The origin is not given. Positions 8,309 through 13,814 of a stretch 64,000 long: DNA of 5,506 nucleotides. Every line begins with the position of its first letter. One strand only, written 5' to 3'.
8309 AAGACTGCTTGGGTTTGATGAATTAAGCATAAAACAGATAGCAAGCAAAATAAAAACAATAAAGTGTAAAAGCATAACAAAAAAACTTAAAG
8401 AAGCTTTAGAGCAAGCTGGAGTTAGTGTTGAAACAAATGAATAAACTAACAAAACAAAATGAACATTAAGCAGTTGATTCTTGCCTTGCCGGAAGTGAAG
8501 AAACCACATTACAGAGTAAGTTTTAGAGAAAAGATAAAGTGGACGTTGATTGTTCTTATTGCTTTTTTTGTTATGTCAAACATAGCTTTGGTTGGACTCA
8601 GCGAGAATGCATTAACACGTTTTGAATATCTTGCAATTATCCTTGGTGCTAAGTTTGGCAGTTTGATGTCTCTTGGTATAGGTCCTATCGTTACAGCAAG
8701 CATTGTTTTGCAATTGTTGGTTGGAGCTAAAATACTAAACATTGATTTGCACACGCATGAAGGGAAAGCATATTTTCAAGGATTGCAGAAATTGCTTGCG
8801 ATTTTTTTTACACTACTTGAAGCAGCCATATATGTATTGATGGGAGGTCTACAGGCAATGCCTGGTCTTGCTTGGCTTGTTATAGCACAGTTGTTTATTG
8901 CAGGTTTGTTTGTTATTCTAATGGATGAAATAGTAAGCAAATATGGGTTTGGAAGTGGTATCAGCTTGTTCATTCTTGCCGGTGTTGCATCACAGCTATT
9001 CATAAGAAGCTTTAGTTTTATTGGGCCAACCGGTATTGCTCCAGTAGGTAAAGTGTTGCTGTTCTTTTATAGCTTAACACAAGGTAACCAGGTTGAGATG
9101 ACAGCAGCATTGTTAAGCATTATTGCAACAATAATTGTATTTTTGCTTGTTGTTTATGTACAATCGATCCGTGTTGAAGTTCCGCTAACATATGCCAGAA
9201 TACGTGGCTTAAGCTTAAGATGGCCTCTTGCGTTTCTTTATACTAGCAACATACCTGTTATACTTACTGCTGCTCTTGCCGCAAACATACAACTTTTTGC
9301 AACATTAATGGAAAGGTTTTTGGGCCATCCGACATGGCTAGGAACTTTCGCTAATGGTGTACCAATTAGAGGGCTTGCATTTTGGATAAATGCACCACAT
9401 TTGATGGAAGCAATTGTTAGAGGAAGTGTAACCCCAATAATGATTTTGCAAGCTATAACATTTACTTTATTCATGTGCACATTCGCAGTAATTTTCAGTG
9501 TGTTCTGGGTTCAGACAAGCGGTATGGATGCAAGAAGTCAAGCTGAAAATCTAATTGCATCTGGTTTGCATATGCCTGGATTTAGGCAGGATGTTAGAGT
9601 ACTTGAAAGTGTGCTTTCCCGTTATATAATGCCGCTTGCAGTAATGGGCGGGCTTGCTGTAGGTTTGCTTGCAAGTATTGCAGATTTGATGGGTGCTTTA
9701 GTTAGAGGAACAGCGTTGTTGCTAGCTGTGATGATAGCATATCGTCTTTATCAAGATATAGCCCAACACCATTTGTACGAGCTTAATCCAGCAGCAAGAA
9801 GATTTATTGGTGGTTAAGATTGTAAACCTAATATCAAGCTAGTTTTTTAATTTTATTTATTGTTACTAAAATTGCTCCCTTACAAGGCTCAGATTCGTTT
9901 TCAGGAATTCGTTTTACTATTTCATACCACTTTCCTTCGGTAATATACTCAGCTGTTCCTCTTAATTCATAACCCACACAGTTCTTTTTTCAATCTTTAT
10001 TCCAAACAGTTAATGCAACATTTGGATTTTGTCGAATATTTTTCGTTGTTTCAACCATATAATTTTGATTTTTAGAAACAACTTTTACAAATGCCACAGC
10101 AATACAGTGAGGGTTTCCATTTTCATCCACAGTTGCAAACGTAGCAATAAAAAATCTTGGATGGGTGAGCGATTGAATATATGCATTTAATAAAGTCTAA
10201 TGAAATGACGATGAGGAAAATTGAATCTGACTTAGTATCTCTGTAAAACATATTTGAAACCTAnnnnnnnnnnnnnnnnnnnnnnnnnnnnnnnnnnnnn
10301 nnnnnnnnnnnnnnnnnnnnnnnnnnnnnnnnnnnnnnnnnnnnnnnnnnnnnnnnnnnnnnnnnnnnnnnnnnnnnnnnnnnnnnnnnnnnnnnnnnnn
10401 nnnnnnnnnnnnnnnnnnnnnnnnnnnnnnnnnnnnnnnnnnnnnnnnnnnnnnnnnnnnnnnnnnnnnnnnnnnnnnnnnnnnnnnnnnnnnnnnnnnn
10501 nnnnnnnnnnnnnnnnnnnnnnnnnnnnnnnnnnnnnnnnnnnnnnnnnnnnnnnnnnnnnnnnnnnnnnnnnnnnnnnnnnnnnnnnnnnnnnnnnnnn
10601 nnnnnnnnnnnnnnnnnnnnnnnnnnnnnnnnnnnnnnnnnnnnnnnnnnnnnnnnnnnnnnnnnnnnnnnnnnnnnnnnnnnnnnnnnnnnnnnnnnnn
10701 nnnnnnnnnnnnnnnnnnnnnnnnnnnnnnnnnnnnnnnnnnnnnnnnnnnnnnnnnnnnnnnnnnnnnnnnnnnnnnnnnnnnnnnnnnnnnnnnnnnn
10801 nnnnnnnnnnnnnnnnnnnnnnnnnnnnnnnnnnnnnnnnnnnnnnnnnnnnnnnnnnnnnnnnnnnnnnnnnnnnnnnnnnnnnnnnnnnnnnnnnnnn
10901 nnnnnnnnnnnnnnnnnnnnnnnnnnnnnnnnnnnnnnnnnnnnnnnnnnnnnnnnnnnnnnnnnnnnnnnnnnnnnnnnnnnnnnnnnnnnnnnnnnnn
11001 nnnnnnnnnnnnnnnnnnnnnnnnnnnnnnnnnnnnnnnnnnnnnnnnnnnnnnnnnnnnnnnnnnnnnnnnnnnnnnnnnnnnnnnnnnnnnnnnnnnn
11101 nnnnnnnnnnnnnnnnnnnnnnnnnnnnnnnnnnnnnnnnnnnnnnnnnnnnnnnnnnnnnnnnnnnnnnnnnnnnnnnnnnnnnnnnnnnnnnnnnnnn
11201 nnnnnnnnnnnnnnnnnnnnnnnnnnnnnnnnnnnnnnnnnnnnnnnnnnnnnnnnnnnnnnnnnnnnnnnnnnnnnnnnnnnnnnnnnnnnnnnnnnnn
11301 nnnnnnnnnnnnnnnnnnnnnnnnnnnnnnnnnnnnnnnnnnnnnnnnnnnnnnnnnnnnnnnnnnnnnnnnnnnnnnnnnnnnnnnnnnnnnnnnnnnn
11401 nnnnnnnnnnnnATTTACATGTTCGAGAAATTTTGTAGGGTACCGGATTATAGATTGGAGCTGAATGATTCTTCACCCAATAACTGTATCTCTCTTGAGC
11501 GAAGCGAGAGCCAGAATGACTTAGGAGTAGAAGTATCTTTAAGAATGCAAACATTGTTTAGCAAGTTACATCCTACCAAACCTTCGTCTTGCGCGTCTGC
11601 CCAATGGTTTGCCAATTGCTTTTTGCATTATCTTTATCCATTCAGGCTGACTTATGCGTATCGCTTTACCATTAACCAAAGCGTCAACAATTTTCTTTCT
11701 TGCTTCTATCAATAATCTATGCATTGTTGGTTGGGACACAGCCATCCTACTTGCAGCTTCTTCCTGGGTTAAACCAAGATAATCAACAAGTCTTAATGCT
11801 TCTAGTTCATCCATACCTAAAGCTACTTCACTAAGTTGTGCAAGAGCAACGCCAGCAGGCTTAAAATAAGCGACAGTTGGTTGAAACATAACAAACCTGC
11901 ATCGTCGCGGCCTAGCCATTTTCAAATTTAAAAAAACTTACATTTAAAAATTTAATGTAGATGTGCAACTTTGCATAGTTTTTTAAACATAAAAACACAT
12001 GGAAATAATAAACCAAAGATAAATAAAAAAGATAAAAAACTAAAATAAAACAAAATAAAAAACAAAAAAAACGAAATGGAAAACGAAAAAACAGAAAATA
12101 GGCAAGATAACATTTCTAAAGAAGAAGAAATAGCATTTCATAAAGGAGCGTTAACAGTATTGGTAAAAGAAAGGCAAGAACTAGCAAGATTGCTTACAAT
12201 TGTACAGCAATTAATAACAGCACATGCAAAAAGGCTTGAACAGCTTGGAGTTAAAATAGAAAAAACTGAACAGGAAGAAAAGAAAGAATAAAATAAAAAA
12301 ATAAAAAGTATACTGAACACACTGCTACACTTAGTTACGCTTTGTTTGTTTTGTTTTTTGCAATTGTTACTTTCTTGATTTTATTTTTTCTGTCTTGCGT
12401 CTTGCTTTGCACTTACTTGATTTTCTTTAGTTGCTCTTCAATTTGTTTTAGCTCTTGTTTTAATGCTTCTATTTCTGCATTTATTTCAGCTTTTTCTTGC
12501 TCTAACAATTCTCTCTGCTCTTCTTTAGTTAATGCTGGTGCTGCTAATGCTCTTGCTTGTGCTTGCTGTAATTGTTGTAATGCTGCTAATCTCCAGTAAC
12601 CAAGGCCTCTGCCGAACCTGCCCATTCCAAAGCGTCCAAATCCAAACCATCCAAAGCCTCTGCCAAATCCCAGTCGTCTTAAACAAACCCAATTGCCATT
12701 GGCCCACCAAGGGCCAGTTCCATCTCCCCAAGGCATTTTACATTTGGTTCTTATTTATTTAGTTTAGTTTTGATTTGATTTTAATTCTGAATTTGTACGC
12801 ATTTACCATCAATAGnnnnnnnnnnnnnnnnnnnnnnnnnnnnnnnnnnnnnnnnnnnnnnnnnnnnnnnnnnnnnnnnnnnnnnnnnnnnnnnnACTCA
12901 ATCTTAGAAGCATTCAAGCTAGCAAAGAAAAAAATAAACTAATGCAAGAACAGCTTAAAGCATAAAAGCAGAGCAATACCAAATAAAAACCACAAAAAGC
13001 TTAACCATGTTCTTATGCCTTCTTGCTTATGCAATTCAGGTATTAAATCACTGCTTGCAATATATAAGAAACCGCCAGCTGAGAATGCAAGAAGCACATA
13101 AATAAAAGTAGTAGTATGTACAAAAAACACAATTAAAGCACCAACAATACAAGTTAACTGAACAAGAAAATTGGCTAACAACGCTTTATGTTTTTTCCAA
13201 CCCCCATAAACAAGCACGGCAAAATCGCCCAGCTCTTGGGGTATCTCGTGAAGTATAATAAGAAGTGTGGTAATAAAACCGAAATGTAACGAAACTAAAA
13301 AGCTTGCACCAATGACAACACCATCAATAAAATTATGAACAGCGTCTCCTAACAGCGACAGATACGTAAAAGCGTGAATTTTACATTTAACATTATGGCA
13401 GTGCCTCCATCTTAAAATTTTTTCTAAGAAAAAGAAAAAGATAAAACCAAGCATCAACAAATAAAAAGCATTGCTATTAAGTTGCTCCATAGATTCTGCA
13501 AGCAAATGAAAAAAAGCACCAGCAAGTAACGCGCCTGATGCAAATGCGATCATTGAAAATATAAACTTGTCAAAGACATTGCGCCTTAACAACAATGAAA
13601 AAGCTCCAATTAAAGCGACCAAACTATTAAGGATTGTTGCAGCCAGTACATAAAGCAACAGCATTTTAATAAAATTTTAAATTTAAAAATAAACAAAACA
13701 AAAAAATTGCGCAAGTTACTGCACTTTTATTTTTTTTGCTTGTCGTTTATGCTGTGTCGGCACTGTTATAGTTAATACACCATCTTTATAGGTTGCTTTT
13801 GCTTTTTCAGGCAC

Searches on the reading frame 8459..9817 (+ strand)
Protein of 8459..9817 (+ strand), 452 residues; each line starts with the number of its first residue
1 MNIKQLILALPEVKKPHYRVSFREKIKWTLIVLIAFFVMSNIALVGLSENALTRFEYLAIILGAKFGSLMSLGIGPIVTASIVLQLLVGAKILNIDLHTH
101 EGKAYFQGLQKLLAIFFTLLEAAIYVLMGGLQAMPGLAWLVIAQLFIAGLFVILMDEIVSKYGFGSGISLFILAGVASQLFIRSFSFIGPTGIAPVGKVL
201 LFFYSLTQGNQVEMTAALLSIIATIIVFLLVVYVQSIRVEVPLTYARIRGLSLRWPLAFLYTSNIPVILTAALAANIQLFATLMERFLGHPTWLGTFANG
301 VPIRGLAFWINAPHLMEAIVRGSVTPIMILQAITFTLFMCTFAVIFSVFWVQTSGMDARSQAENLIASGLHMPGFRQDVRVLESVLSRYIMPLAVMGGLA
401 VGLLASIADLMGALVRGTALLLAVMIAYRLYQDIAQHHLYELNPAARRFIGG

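Call 14: find_related_loci(query=window:8459-9817:+, collection=genome_contigs, flank=2000)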
Query window:8459-9817:+ (452 aa) in genome_contigs; peptide patterns used: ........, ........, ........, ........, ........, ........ (x = any residue, [..] = any of these).
33 stretches matched a pattern; 3 encode a relative of the query (tblastn E <= 1e-3); 3 distinct loci.
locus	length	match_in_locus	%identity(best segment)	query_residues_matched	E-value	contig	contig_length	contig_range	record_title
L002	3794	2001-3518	40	2-451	4e-109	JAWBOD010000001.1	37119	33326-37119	MAG: Candidatus Aenigmatarchaeota archaeon isolate HHBFW-2_201803_bins_170 HHBFW-2_201803_bins_170_scaffold_1, whole gen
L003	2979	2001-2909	48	10-314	8e-86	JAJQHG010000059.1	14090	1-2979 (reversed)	MAG: Methanosphaera sp. isolate U.4_8 NODE_557_length_14090_cov_10.973709, whole genome shotgun sequence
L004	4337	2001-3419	39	11-451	3e-83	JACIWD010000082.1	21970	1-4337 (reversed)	MAG: Candidatus Mnemosynella bozhongmuii isolate MAG-16 Archaeoglobi_M_bin1_Scaffold_82, whole genome shotgun sequence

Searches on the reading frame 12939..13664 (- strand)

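Call 22: search_protein_families(library=pfam, proteins=[window:12939-13664:-], max_evalue=0.001)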
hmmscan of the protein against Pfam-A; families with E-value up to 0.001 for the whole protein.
window:12939-13664:- (241 aa): 1 family
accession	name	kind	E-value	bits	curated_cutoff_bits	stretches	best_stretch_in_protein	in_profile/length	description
PF02535.28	Zip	-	4.7e-36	125.1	35.1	2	94-234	172-320/323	ZIP Zinc transporter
